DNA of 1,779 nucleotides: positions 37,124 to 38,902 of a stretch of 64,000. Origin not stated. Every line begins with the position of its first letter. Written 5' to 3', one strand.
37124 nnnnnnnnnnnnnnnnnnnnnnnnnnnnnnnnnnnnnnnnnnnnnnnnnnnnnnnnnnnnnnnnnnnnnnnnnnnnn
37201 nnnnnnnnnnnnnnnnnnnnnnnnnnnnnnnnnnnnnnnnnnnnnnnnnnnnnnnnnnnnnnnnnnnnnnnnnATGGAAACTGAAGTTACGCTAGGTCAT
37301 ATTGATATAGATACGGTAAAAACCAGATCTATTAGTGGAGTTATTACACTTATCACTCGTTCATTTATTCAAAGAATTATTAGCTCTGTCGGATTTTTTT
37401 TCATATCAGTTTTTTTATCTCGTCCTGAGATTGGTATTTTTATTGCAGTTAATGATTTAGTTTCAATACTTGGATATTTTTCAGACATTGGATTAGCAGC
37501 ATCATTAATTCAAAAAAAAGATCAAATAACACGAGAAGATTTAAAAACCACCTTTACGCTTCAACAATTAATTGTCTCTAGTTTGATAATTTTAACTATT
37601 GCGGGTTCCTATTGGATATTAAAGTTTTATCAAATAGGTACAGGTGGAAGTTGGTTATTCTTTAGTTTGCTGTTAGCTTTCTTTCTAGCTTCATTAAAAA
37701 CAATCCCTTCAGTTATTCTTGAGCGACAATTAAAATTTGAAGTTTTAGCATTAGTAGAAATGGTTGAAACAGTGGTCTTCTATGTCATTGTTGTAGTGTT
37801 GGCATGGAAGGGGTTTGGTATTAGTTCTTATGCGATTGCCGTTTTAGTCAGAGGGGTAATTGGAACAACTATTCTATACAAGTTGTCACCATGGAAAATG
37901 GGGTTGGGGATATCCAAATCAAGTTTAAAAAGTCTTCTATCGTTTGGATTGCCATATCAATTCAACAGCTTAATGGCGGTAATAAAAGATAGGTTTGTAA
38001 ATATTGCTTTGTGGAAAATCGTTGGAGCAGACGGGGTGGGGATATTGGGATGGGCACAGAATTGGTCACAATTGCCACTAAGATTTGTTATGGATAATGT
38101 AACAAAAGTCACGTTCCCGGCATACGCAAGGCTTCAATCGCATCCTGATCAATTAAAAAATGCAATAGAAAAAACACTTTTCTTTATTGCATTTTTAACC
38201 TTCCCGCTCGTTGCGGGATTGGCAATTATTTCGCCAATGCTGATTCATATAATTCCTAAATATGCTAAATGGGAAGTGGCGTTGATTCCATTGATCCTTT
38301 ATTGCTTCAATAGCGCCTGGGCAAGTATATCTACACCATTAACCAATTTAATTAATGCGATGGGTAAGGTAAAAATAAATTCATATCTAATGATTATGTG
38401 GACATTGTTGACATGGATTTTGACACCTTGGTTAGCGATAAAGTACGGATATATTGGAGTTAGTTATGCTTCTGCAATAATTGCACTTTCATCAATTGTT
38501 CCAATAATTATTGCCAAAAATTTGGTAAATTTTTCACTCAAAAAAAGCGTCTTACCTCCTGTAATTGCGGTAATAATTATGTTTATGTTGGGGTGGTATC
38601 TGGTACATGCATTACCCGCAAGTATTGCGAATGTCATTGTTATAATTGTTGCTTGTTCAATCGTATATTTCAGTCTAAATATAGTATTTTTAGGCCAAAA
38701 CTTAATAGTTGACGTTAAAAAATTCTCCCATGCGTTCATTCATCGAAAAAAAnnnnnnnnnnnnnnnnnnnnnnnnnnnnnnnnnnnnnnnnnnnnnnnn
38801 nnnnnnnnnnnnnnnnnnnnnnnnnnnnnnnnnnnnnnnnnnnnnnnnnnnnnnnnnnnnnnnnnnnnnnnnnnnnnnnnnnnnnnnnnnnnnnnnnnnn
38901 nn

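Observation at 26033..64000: About 38-kb uninterrupted glycosylation supercluster with ~30 glycosyltransferase-type genes and pervasive translational coupling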

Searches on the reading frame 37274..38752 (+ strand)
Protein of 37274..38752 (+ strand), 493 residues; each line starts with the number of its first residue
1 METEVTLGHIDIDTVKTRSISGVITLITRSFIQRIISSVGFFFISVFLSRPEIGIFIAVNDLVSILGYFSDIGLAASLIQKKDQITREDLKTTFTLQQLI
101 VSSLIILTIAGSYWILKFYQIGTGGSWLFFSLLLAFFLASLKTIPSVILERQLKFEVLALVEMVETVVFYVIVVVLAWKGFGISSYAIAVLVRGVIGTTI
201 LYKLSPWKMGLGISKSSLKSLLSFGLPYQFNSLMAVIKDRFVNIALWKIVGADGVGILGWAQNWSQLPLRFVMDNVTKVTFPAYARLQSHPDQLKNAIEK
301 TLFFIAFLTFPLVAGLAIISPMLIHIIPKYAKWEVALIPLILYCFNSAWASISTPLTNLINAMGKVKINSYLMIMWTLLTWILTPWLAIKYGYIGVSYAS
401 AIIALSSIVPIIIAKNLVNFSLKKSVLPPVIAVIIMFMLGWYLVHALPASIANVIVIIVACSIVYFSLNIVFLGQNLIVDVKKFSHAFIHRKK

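Call 3: search_protein_families(library=pfam, proteins=[window:37274-38752:+], max_evalue=0.01)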
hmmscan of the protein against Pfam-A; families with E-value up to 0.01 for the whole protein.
window:37274-38752:+ (493 aa): 2 families
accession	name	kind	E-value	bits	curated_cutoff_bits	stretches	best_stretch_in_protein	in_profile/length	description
PF13440.11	Polysacc_synt_3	-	1.1e-41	143.4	23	1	47-327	5-283/293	Polysaccharide biosynthesis protein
PF01943.22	Polysacc_synt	-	2.8e-16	60.2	28.2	1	21-288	3-274/274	Polysaccharide biosynthesis protein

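Call 45: search_protein_families(library=ncbifam, proteins=[window:37274-38752:+], max_evalue=0.00001)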
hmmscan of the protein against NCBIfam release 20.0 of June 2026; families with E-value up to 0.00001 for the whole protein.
window:37274-38752:+ (493 aa): 3 families
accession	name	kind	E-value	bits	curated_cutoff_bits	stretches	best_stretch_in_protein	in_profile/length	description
NF007773.0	PRK10459.1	equivalog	1.3e-36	126.7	273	1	15-483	3-477/492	MOP flippase family protein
NF058658.1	Oglyco_Wzx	exception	2.5e-32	112.5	720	1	30-468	21-459/478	O-glycosylation flippase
NF047674.1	TeichurnBiosyTuaB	equivalog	1.9e-20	73.4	580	1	19-466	8-463/469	teichuronic acid biosynthesis protein TuaB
